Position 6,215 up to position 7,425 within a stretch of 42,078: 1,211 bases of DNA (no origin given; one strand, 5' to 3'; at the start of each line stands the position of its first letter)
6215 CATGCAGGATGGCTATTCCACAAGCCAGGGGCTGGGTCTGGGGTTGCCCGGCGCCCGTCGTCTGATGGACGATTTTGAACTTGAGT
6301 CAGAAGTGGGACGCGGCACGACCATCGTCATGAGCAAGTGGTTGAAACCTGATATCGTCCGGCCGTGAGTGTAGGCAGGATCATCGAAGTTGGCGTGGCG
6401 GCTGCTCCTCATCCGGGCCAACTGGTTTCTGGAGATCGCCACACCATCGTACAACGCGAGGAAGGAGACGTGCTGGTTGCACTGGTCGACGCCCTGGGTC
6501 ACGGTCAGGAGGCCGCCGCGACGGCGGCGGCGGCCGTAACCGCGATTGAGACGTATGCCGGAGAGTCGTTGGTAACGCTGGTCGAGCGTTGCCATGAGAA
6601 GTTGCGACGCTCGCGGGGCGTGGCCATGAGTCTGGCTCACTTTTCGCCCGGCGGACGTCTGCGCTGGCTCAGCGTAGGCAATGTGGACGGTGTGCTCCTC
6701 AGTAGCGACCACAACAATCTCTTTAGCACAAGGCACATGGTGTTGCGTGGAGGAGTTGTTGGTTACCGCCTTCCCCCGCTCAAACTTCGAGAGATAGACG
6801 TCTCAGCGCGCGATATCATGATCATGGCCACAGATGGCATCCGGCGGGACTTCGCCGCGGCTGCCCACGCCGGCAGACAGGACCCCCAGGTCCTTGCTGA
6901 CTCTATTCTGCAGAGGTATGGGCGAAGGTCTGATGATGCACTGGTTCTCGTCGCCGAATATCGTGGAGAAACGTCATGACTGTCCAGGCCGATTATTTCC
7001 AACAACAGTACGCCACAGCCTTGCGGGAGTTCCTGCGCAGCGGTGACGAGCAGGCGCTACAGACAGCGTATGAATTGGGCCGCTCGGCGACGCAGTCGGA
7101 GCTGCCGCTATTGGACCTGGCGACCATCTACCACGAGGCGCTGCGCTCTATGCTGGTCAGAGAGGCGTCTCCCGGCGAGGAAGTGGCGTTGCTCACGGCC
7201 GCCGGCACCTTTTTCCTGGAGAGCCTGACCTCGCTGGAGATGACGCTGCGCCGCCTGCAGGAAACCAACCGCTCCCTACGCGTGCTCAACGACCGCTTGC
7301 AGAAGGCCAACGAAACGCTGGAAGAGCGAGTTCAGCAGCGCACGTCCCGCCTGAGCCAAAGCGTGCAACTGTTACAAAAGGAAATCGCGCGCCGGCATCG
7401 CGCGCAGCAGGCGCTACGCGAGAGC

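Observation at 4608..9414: Stressosome module (RsbR-RsbS-RsbT-RsbX) wired to a PAS/GAF histidine kinase through an RsbU_N-like domain instead of sigma-B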

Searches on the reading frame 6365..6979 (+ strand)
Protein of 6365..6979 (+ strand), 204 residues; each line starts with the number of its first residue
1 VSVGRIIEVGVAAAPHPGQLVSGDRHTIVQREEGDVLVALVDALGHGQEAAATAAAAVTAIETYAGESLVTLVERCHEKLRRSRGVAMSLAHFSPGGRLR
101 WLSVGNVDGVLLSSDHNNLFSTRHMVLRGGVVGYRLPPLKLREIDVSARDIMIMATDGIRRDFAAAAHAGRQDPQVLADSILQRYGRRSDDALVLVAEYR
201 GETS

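Call 4: search_protein_families(library=pfam, proteins=[window:6365-6979:+], max_evalue=0.1)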
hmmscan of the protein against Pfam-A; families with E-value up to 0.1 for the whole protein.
window:6365-6979:+ (204 aa): 1 family
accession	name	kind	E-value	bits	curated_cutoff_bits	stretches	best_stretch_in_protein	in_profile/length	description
PF07228.17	SpoIIE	-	3e-14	53.9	25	1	33-199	2-191/192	Stage II sporulation protein E (SpoIIE)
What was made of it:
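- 6365..6979 (+): rsbX: 204-aa single-domain PP2C feedback phosphatase, GTG start in a GTGA overlap. Pfam SpoIIE, 3e-14 (call 4).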

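Call 19: search_protein_families(library=ncbifam, proteins=[window:6365-6979:+], max_evalue=0.01)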
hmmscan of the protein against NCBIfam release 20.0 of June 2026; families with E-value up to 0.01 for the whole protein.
window:6365-6979:+ (204 aa): 1 family
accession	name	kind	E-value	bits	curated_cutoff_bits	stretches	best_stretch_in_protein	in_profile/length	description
TIGR02865.1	spore_II_E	equivalog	1.2e-07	30.2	490.8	1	7-65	552-610/764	stage II sporulation protein E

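Call 24: search_solved_structures(query=window:6365-6979:+, max_evalue=0.01, show_alignments=1)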
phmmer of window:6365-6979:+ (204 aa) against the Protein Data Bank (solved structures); distinct sequences matched with E-value up to 0.01: 2.
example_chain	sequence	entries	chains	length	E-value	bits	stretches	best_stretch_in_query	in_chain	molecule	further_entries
3zt9_A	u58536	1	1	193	1.9e-18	70.3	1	7-197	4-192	Stage II sporulation protein E (SpoIIE)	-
3w40_A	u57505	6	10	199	1.2e-09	41.5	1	17-161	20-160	Phosphoserine phosphatase RsbX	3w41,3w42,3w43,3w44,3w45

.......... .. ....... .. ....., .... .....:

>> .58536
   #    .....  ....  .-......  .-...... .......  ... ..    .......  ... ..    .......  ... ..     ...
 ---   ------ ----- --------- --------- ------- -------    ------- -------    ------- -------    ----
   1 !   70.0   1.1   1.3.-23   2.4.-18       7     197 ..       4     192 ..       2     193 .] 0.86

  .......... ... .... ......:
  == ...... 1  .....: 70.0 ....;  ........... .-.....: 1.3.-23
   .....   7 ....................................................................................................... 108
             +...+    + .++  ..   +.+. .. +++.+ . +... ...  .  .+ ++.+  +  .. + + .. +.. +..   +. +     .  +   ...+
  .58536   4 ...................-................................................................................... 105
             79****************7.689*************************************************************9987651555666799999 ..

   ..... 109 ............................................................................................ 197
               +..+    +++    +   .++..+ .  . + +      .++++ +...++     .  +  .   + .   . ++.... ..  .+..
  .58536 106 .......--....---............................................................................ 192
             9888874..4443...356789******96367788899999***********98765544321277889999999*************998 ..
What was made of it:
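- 6365..6979 (+): Moorella RsbX (3zt9) 2e-18 aligned from residue 7, and B. subtilis RsbX 1e-9 (call 24).
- On Stressosome core module (RsbR-RsbS-RsbT-RsbX): Moorella MtX 2e-18 and B. subtilis RsbX 1e-9 (call 24).
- Closest known: Moorella thermoacetica stressosome MtR-MtS-MtT-MtX with MtG. Same: RsbX here is most similar to MtX among solved structures (call 24).
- Checked: RsbX to Moorella MtX 3zt9, 2e-18, and B. subtilis RsbX 3w40, 1e-9 (call 24).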

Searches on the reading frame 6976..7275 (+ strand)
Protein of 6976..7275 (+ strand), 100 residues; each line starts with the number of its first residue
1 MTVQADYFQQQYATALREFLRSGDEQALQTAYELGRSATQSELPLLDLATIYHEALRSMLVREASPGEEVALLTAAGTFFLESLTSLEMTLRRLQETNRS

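Call 26: search_protein_representatives(protein=window:6976-7275:+)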
Query: 100 residues. Proteins with E-value up to 0.001 (for the whole library): 1083; up to 1e-10: 88; up to 1e-30: 1. The best 150 are listed.
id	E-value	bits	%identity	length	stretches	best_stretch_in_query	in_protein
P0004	7.9e-53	192.1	100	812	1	1-100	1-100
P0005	1.7e-14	69.9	47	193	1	8-99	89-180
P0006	2.4e-14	69.5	50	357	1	1-97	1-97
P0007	2.9e-14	69.2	45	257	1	6-97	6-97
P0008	4.1e-14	68.8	45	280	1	5-98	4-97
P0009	9.9e-14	67.5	48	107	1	9-99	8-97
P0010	1.0e-13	67.5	46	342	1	7-99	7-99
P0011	1.2e-13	67.2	48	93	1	1-92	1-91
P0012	1.3e-13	67.2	48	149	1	5-98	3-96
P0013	3.1e-13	66.0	45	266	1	7-99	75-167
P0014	3.3e-13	65.8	42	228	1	5-99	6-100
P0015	3.4e-13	65.8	43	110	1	3-99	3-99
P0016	4.9e-13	65.3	45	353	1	9-97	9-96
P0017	5.5e-13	65.1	40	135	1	4-98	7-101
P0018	8.0e-13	64.6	48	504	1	9-98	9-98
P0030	3.7e-12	62.5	45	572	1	2-96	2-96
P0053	1.2e-11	60.8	43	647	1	6-99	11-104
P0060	1.8e-11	60.3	46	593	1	1-96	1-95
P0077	5.3e-11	58.8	44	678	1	10-98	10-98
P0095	1.2e-10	57.7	43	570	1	8-99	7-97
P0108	2.2e-10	56.9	40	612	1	5-96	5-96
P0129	4.6e-10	55.8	42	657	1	7-99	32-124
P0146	9.1e-10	54.9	39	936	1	7-96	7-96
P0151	9.6e-10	54.8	39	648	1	2-97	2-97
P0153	1.0e-09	54.7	42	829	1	9-98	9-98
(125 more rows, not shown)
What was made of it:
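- Tried and rejected: The exhaustive representative search was needed (call 26).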

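Call 29: search_protein_families(library=pfam, alignment_id=A2, max_evalue=0.001)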
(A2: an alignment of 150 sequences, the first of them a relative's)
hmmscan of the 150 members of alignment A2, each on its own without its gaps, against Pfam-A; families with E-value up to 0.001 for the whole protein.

A. member 1, P0004 (812 aa): 12 families
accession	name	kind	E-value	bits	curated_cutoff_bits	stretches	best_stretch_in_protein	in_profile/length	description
PF02518.31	HATPase_c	-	4e-26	92.1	26.4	1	695-811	2-110/111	Histidine kinase-, DNA gyrase B-, and HSP90-like ATPase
PF13426.13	PAS_9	-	1.4e-25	90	27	2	475-577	2-102/103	PAS domain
PF00989.32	PAS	-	5.7e-23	81.5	22.6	2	465-576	2-113/113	PAS fold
PF13188.13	PAS_8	-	4.1e-16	58.7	21.8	2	465-521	2-55/65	PAS domain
PF00512.31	HisKA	-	7.9e-16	58.3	26.9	1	586-648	2-66/66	His Kinase A (phospho-acceptor) domain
PF08448.16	PAS_4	-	6.2e-15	55.8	23.1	2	471-577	2-106/110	PAS fold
PF13185.12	GAF_2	-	3.6e-12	47.1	28.6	1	293-433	2-136/136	GAF domain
PF01590.32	GAF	-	2.1e-09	38.5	22.4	1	294-431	1-132/133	GAF domain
PF08673.15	RsbU_N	-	2.2e-07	31.4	25.5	1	10-61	1-52/75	Phosphoserine phosphatase RsbU, N-terminal domain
PF08447.18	PAS_3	-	6.4e-07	30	25.6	0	174-259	2-87/89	PAS fold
PF13492.12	GAF_3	-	9.5e-07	29.7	27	1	294-434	1-129/129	GAF domain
PF24820.1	Diguanyl_cycl_sensor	-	0.00011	22.6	28.1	0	171-248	16-97/109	Diguanylate cyclase-like sensor domain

B. families by the number of members that match (of 150 scanned): 27 families (the first 25 are shown)
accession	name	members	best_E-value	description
PF08673.15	RsbU_N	150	1.4e-16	Phosphoserine phosphatase RsbU, N-terminal domain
PF01590.32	GAF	46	8.2e-18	GAF domain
PF13185.12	GAF_2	46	2.2e-17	GAF domain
PF02518.31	HATPase_c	36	2.6e-34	Histidine kinase-, DNA gyrase B-, and HSP90-like ATPase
PF00512.31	HisKA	29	9.6e-25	His Kinase A (phospho-acceptor) domain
PF13492.12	GAF_3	25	2.3e-12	GAF domain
PF00989.32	PAS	15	2.7e-35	PAS fold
PF13188.13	PAS_8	15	1.5e-19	PAS domain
PF08448.16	PAS_4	14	5.1e-34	PAS fold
PF13426.13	PAS_9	13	5.2e-31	PAS domain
PF13581.12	HATPase_c_2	13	1.2e-26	Histidine kinase-like ATPase domain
PF07228.17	SpoIIE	12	1.3e-52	Stage II sporulation protein E (SpoIIE)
PF07730.19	HisKA_3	11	2.1e-17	Histidine kinase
PF08447.18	PAS_3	8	5.2e-36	PAS fold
PF00072.30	Response_reg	5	3.9e-23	Response regulator receiver domain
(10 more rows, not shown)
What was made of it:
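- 6976..7260 (+): Histidine kinase aa 1-95: RsbU_N-type helical domain, the presumed RsbT docking and dimerisation module. 1083 relatives in the library; all 150 best match RsbU_N (calls 26, 29).
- On RsbU_N domain (Pfam PF08673), the RsbT recruitment domain: 150 of 150 nearest relatives match (call 29).
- All 150 nearest relatives match RsbU_N (call 29). 150 of 150 relatives match RsbU_N, down to E 1e-16 (call 29).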

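Call 30: search_protein_families(library=pfam, proteins=[P0153, P0146, P0077, P0129, P0053, P0151, P0108, P0060, P0030, P0095], max_evalue=0.00001)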
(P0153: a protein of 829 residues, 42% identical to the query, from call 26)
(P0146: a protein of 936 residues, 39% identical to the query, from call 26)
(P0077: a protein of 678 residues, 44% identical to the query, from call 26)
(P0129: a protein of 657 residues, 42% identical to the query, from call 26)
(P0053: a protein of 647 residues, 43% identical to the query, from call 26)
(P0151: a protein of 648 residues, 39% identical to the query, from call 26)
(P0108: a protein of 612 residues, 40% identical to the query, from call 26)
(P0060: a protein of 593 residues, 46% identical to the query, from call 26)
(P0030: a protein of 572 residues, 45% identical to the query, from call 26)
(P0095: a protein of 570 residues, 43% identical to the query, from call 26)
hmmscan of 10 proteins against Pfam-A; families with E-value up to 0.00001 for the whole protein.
P0153 (829 aa): 8 families
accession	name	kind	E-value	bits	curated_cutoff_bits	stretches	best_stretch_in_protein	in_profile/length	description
PF02518.31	HATPase_c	-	3.9e-30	105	26.4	1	574-685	1-109/111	Histidine kinase-, DNA gyrase B-, and HSP90-like ATPase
PF00072.30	Response_reg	-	8.9e-23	81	30.2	1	712-823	1-110/111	Response regulator receiver domain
PF00512.31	HisKA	-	1.7e-16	60.4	26.9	1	460-527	1-65/66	His Kinase A (phospho-acceptor) domain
PF13426.13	PAS_9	-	4e-11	43.5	27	1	146-248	3-103/103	PAS domain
PF08673.15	RsbU_N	-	2.4e-10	40.9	25.5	1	10-63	1-54/75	Phosphoserine phosphatase RsbU, N-terminal domain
PF13188.13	PAS_8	-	7.2e-09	35.7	21.8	1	135-184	2-53/65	PAS domain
PF08448.16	PAS_4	-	7.6e-09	36.2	23.1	1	143-251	4-110/110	PAS fold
PF00989.32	PAS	-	1.2e-08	35.4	22.6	1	135-246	2-113/113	PAS fold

P0146 (936 aa): 11 families
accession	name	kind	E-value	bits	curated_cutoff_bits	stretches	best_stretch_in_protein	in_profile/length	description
PF08447.18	PAS_3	-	5.2e-36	123.2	25.6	2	797-884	2-89/89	PAS fold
PF00989.32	PAS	-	2.7e-35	121.2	22.6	2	645-754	2-113/113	PAS fold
PF08448.16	PAS_4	-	5.1e-34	117.3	23.1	2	132-239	3-110/110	PAS fold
PF13426.13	PAS_9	-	1.1e-25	90.3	27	2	655-756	2-103/103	PAS domain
PF13188.13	PAS_8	-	6.4e-18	64.4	21.8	2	644-695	1-53/65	PAS domain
PF01590.32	GAF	-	8.2e-18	65.7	22.4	2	479-616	1-133/133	GAF domain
PF13185.12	GAF_2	-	2.2e-17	64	28.6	2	478-616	2-135/136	GAF domain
PF13492.12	GAF_3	-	2.3e-12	47.9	27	0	340-411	57-129/129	GAF domain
PF13596.12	PAS_10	-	7.3e-11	43.1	22.1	0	648-755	3-106/106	PAS domain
PF08673.15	RsbU_N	-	4.1e-10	40.1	25.5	1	10-90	1-75/75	Phosphoserine phosphatase RsbU, N-terminal domain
PF12860.13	PAS_7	-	1.6e-07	31.9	27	0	651-761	2-114/115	PAS fold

P0077 (678 aa): 5 families
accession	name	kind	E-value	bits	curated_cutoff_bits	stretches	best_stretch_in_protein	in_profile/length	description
PF02518.31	HATPase_c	-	2.4e-28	99.2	26.4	1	422-535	1-109/111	Histidine kinase-, DNA gyrase B-, and HSP90-like ATPase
PF00072.30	Response_reg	-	5.4e-20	72.1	30.2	1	559-668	1-108/111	Response regulator receiver domain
PF00512.31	HisKA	-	3.7e-16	59.3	26.9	1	311-376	2-66/66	His Kinase A (phospho-acceptor) domain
PF08673.15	RsbU_N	-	8.2e-10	39.2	25.5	1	11-89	2-74/75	Phosphoserine phosphatase RsbU, N-terminal domain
PF01590.32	GAF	-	2.8e-06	28.3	22.4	1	162-295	20-133/133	GAF domain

P0129 (657 aa): 8 families
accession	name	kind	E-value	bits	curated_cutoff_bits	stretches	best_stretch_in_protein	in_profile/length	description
PF00989.32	PAS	-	2.1e-30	105.5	22.6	2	285-395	2-113/113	PAS fold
PF08447.18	PAS_3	-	2.5e-24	85.8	25.6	2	181-265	2-88/89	PAS fold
PF02518.31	HATPase_c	-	1.3e-23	83.9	26.4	1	541-649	4-110/111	Histidine kinase-, DNA gyrase B-, and HSP90-like ATPase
PF13426.13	PAS_9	-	8.7e-22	77.8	27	2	294-397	1-103/103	PAS domain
PF08448.16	PAS_4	-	9.3e-21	74.6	23.1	2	165-273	2-109/110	PAS fold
PF00512.31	HisKA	-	5.5e-15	55.6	26.9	1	431-495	3-64/66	His Kinase A (phospho-acceptor) domain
PF13188.13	PAS_8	-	2.6e-13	49.8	21.8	1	284-342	1-58/65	PAS domain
PF24820.1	Diguanyl_cycl_sensor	-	3.6e-06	27.3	28.1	0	289-348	1-60/109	Diguanylate cyclase-like sensor domain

P0053 (647 aa): 6 families
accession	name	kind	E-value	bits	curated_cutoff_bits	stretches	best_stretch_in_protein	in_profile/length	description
PF07228.17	SpoIIE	-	4.2e-49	167.5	25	1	457-643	2-190/192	Stage II sporulation protein E (SpoIIE)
PF13185.12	GAF_2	-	6.7e-14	52.7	28.6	1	264-401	2-136/136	GAF domain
PF01590.32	GAF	-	1.4e-13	52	22.4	1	266-400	2-133/133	GAF domain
PF13492.12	GAF_3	-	6.3e-10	40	27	1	266-402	2-129/129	GAF domain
PF08673.15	RsbU_N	-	3.5e-07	30.7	25.5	1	15-94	1-74/75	Phosphoserine phosphatase RsbU, N-terminal domain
PF08448.16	PAS_4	-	1.1e-06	29.3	23.1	1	157-245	14-110/110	PAS fold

P0151 (648 aa): 7 families
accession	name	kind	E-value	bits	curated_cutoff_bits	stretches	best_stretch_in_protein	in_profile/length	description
PF07228.17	SpoIIE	-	2.4e-48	165.1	25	1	320-505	2-190/192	Stage II sporulation protein E (SpoIIE)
PF13581.12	HATPase_c_2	-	4.7e-18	65.9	27.4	1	528-639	2-124/127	Histidine kinase-like ATPase domain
PF13185.12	GAF_2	-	9.1e-12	45.8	28.6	1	124-263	1-136/136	GAF domain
PF02518.31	HATPase_c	-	1.4e-11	45.2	26.4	1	555-642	5-107/111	Histidine kinase-, DNA gyrase B-, and HSP90-like ATPase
PF01590.32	GAF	-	2.3e-11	44.8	22.4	1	127-262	2-133/133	GAF domain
PF08673.15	RsbU_N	-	3.6e-08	33.9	25.5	1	11-90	2-75/75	Phosphoserine phosphatase RsbU, N-terminal domain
PF13492.12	GAF_3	-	7.4e-06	26.8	27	0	127-264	2-129/129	GAF domain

P0108 (612 aa): 9 families
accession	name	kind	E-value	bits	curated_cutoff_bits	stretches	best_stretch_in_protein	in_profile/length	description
PF00989.32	PAS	-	1.5e-22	80.1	22.6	1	270-382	2-113/113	PAS fold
PF08447.18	PAS_3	-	5.3e-22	78.3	25.6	1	164-250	2-88/89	PAS fold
PF13426.13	PAS_9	-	9e-21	74.5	27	1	279-384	1-103/103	PAS domain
PF08448.16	PAS_4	-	3.4e-14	53.4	23.1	1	275-387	1-110/110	PAS fold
PF07730.19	HisKA_3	-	3.5e-13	50.3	24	1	406-471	1-66/68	Histidine kinase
PF02518.31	HATPase_c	-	1.6e-11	45.1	26.4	1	512-609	2-110/111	Histidine kinase-, DNA gyrase B-, and HSP90-like ATPase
PF13188.13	PAS_8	-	1e-09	38.4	21.8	1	270-320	2-49/65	PAS domain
PF08673.15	RsbU_N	-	3.7e-08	33.9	25.5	1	10-88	1-73/75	Phosphoserine phosphatase RsbU, N-terminal domain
PF24820.1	Diguanyl_cycl_sensor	-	2.8e-06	27.7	28.1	1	276-376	3-105/109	Diguanylate cyclase-like sensor domain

P0060 (593 aa): 4 families
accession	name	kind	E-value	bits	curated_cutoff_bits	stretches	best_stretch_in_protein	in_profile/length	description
PF07228.17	SpoIIE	-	1.3e-52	179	25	1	269-453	2-191/192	Stage II sporulation protein E (SpoIIE)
PF13581.12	HATPase_c_2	-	1.2e-26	93.6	27.4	1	465-576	1-126/127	Histidine kinase-like ATPase domain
PF13185.12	GAF_2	-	1.5e-06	28.9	28.6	1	162-213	88-136/136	GAF domain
PF08673.15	RsbU_N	-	2.7e-06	27.9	25.5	1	12-88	3-74/75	Phosphoserine phosphatase RsbU, N-terminal domain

P0030 (572 aa): 4 families
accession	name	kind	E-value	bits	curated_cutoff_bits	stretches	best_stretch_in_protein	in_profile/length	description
PF07228.17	SpoIIE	-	2.7e-47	161.7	25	1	270-440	1-174/192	Stage II sporulation protein E (SpoIIE)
PF13185.12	GAF_2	-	8.7e-10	39.4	28.6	1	157-214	85-136/136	GAF domain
PF01590.32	GAF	-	7.5e-08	33.4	22.4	0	168-213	90-133/133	GAF domain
PF08673.15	RsbU_N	-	3.1e-06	27.7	25.5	1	11-87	2-72/75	Phosphoserine phosphatase RsbU, N-terminal domain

P0095 (570 aa): 9 families
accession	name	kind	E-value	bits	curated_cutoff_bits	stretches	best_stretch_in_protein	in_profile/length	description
PF13426.13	PAS_9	-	7.1e-30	103.8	27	2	242-344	3-103/103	PAS domain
PF08448.16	PAS_4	-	4.3e-27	95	23.1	2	110-219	1-110/110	PAS fold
PF00989.32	PAS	-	1.1e-24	87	22.6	2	104-214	1-113/113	PAS fold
PF08447.18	PAS_3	-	6.4e-19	68.5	25.6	2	128-211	3-89/89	PAS fold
PF02518.31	HATPase_c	-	1.3e-15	58.3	26.4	1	464-559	2-110/111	Histidine kinase-, DNA gyrase B-, and HSP90-like ATPase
PF13188.13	PAS_8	-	4.2e-12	45.9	21.8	1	104-152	1-49/65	PAS domain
PF08673.15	RsbU_N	-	1.5e-08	35.1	25.5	1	10-83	2-70/75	Phosphoserine phosphatase RsbU, N-terminal domain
PF07730.19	HisKA_3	-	1.8e-07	32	24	1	364-425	3-67/68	Histidine kinase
PF13581.12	HATPase_c_2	-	6.6e-06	26.6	27.4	0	461-530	25-106/127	Histidine kinase-like ATPase domain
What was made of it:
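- Among the 150 nearest RsbU_N proteins, 12 are SpoIIE/PP2C phosphatases, some fused to an RsbW-like kinase (calls 29, 30).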
